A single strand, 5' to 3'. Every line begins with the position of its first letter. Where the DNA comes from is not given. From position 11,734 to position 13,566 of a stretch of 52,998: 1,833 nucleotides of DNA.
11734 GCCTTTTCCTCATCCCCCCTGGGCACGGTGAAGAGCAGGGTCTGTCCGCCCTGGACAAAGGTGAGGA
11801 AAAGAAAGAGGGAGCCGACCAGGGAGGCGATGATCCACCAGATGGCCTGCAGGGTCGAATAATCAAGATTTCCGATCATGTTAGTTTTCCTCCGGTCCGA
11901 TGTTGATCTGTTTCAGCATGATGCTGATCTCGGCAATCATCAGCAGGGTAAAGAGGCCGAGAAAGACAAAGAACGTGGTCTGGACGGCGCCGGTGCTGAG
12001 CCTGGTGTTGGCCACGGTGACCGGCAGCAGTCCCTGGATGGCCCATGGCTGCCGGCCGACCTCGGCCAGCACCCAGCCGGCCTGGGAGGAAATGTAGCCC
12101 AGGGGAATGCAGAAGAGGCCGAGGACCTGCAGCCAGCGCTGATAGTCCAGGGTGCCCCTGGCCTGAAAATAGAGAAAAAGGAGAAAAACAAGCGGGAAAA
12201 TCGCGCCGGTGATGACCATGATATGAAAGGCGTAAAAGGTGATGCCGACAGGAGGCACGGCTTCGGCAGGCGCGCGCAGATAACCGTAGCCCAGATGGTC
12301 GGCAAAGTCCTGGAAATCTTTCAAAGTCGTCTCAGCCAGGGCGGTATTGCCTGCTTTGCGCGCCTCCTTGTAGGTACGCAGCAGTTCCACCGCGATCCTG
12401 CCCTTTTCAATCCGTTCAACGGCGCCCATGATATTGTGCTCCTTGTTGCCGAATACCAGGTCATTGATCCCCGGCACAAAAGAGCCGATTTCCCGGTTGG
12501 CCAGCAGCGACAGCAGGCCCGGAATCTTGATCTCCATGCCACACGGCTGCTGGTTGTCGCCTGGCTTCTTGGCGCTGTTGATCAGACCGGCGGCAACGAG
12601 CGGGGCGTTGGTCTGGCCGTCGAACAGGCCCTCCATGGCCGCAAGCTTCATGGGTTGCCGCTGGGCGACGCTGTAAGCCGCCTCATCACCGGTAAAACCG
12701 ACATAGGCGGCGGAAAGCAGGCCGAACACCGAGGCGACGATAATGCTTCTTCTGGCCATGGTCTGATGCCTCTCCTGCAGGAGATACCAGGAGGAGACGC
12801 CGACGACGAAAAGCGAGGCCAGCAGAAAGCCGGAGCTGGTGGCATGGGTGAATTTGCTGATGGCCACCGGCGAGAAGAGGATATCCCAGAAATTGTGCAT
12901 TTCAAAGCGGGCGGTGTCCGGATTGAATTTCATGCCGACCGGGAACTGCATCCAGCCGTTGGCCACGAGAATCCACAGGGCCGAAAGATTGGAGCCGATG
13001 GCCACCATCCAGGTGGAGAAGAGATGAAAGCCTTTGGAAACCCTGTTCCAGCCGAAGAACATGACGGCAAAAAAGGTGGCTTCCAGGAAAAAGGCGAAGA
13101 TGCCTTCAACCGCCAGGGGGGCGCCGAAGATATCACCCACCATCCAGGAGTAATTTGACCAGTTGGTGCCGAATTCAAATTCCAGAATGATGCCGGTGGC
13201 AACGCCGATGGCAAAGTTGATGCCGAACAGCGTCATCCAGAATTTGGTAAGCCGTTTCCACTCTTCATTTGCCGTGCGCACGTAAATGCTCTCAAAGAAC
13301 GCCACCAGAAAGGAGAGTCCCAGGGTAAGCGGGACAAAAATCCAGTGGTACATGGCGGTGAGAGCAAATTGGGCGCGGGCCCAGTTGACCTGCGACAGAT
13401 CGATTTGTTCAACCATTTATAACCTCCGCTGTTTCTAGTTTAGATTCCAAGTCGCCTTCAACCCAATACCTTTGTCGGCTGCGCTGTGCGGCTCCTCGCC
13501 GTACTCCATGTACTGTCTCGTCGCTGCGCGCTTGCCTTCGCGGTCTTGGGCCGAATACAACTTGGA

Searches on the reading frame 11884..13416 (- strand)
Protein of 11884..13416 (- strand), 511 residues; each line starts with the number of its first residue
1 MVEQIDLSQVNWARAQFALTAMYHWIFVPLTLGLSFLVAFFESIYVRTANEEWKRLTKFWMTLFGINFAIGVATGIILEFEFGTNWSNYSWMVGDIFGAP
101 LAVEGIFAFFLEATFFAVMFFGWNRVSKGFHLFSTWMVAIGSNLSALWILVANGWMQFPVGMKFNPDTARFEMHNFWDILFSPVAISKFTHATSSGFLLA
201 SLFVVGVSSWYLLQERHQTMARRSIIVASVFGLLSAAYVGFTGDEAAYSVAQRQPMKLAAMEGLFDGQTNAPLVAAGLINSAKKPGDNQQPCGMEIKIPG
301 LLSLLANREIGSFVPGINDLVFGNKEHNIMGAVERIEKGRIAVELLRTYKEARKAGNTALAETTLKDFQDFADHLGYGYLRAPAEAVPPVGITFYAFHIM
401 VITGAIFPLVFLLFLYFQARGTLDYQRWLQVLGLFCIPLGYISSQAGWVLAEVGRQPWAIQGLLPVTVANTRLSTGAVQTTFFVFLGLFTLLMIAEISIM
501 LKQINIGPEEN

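Call 62: search_protein_families(library=pfam, proteins=[window:11884-13416:-], max_evalue=0.00001)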
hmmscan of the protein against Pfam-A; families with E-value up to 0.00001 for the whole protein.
window:11884-13416:- (511 aa): 1 family
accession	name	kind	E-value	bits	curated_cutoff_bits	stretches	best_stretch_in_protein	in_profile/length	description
PF01654.22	Cyt_bd_oxida_I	-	1.2e-160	535.1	26.2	1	12-508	1-418/418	Cytochrome bd terminal oxidase subunit I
